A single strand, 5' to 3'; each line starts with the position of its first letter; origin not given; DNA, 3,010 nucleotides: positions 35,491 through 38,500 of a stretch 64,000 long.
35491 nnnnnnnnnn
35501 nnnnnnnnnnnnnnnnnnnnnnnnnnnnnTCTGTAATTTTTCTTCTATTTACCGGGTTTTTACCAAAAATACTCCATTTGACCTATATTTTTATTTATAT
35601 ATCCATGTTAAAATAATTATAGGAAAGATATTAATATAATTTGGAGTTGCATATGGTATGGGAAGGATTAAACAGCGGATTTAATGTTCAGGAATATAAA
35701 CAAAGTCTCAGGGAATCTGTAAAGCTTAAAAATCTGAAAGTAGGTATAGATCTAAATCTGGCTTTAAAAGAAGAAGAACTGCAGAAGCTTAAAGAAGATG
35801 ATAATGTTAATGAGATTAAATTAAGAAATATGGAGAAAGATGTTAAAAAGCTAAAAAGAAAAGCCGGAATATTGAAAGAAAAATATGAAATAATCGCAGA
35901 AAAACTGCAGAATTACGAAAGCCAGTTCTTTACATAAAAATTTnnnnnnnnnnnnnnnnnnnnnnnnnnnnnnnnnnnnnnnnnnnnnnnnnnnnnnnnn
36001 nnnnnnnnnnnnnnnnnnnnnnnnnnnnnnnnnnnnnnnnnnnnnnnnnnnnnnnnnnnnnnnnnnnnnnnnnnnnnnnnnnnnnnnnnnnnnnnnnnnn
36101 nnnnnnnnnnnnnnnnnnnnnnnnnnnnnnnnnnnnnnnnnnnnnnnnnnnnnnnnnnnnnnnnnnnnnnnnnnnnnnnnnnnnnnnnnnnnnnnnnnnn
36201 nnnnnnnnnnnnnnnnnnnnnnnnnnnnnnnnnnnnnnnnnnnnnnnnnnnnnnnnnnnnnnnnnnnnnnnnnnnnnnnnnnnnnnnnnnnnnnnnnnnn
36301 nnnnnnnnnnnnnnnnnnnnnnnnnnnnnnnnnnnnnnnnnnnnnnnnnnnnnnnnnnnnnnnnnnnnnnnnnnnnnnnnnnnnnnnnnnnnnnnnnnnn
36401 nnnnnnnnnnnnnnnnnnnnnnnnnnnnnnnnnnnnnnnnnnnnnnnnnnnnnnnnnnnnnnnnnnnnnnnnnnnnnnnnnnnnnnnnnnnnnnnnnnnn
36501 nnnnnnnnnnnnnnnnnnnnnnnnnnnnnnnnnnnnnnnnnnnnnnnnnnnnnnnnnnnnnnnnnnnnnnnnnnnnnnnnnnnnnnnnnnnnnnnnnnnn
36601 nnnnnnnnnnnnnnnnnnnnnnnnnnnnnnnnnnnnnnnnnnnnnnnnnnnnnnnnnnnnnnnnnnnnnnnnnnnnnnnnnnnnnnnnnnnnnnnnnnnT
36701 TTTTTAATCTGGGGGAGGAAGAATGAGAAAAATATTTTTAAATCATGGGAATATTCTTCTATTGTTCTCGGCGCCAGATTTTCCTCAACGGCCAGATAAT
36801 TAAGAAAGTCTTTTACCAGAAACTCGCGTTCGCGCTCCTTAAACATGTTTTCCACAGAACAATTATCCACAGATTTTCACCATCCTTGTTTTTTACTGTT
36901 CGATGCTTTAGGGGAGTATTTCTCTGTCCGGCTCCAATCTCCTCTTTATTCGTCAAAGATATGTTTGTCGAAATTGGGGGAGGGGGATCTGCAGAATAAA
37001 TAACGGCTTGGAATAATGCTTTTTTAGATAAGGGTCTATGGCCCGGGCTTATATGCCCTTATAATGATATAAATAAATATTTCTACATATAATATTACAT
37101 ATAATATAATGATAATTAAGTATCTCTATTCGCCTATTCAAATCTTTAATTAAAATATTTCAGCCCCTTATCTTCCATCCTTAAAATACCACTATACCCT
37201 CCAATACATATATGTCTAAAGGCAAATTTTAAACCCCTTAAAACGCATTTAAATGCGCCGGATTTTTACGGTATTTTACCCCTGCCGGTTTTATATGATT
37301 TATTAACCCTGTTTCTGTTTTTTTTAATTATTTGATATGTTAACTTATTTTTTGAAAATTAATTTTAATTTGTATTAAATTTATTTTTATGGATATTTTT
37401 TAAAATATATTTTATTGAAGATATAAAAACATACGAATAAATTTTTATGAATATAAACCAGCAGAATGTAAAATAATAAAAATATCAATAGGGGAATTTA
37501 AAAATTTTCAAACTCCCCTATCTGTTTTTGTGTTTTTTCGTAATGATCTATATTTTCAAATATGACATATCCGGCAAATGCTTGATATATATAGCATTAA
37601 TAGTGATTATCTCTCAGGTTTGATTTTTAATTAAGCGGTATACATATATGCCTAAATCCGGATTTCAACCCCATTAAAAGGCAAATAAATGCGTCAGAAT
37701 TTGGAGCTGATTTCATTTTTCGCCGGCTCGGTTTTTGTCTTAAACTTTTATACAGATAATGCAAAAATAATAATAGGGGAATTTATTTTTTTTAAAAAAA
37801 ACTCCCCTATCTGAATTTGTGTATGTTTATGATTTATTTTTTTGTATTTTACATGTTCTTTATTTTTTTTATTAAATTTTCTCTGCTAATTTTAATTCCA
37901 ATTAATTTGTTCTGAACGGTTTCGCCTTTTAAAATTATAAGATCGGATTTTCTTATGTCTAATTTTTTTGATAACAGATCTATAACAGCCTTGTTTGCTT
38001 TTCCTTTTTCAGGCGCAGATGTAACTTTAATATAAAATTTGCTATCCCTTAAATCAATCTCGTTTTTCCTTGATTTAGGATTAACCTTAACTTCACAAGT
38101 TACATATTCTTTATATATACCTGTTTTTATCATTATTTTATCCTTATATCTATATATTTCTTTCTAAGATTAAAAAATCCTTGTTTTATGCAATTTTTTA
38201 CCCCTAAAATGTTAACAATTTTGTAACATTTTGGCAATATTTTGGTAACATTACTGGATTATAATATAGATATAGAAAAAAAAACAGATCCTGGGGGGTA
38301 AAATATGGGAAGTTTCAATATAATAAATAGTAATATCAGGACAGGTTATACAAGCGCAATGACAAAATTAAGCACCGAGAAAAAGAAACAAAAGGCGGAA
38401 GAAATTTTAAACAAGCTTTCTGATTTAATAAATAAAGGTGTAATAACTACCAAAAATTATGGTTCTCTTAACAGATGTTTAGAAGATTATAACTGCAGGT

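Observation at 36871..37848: About 1 kb AT-rich non-coding locus with two diverged direct repeats and two near-identical GGGGA/TCCCC hairpins, between a xerC/D-type recombinase gene and DUF167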

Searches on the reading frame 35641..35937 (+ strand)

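Call 59: search_protein_families(library=ncbifam, proteins=[window:35641-35937:+], max_evalue=0.01)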
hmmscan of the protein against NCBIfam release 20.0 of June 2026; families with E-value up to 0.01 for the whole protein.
window:35641-35937:+ (98 aa): 0 families

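Call 60: search_protein_families(library=pfam, proteins=[window:35641-35937:+], max_evalue=0.01)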
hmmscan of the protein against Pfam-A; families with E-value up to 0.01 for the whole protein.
window:35641-35937:+ (98 aa): 3 families
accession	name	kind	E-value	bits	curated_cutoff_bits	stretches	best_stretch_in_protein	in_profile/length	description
PF09602.15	PhaP_Bmeg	-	0.0022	18.4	28.3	1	4-92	11-100/168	Polyhydroxyalkanoic acid inclusion protein (PhaP_Bmeg)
PF05266.19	DUF724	-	0.0044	17.3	38.4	1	12-94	83-165/188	Protein of unknown function (DUF724)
PF09325.15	Vps5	-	0.0061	16.6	27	1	32-91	136-195/236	Vps5 C terminal like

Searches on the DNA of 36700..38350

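Call 4: search_rna_families(source=window, start=36700, end=38350, threshold=evalue, max_evalue=10, show_alignments=3)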
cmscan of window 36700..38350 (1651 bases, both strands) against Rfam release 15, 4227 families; matches with E-value up to 10: 9.
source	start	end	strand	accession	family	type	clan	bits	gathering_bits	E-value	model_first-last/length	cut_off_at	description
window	37469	37538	-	RF00744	mir-361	Gene; miRNA;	-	22.4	70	0.1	1-71/71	no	mir-361 microRNA precursor family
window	37773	37810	-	RF03585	mir-3938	Gene; miRNA;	-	22.1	94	0.17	26-63/88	no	mir-3938 microRNA precursor family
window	37468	37539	+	RF00744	mir-361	Gene; miRNA;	-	18.9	70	1.1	1-71/71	no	mir-361 microRNA precursor family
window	37015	37139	-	RF04324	Pestivirus-3UTR-SLIV-SLIII-SLII-CSFV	Gene; sRNA;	CL00151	18.7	150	2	1-170/170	no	Pestivirus 3' UTR SLIV, SLIII and SLII classical swine fever virus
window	37488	37609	-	RF00514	His_leader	Cis-reg; leader;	-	18.3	49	4.6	1-126/126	no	Histidine operon leader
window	37753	37813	+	RF02618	SSRC34_2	Gene; sRNA;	-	17.9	48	8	12-74/125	no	Streptococcus sRNA 34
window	37748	37824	+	RF03585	mir-3938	Gene; miRNA;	-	17.4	94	3.3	1-88/88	no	mir-3938 microRNA precursor family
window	37009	37085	+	RF00276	SNORD52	Gene; snRNA; snoRNA; CD-box;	CL00063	15.9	45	4.2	1-67/67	no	Small nucleolar RNA SNORD52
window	37481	37529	-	RF00027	let-7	Gene; miRNA;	CL00148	15.7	53.5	9.7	1-84/84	no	let-7 microRNA precursor family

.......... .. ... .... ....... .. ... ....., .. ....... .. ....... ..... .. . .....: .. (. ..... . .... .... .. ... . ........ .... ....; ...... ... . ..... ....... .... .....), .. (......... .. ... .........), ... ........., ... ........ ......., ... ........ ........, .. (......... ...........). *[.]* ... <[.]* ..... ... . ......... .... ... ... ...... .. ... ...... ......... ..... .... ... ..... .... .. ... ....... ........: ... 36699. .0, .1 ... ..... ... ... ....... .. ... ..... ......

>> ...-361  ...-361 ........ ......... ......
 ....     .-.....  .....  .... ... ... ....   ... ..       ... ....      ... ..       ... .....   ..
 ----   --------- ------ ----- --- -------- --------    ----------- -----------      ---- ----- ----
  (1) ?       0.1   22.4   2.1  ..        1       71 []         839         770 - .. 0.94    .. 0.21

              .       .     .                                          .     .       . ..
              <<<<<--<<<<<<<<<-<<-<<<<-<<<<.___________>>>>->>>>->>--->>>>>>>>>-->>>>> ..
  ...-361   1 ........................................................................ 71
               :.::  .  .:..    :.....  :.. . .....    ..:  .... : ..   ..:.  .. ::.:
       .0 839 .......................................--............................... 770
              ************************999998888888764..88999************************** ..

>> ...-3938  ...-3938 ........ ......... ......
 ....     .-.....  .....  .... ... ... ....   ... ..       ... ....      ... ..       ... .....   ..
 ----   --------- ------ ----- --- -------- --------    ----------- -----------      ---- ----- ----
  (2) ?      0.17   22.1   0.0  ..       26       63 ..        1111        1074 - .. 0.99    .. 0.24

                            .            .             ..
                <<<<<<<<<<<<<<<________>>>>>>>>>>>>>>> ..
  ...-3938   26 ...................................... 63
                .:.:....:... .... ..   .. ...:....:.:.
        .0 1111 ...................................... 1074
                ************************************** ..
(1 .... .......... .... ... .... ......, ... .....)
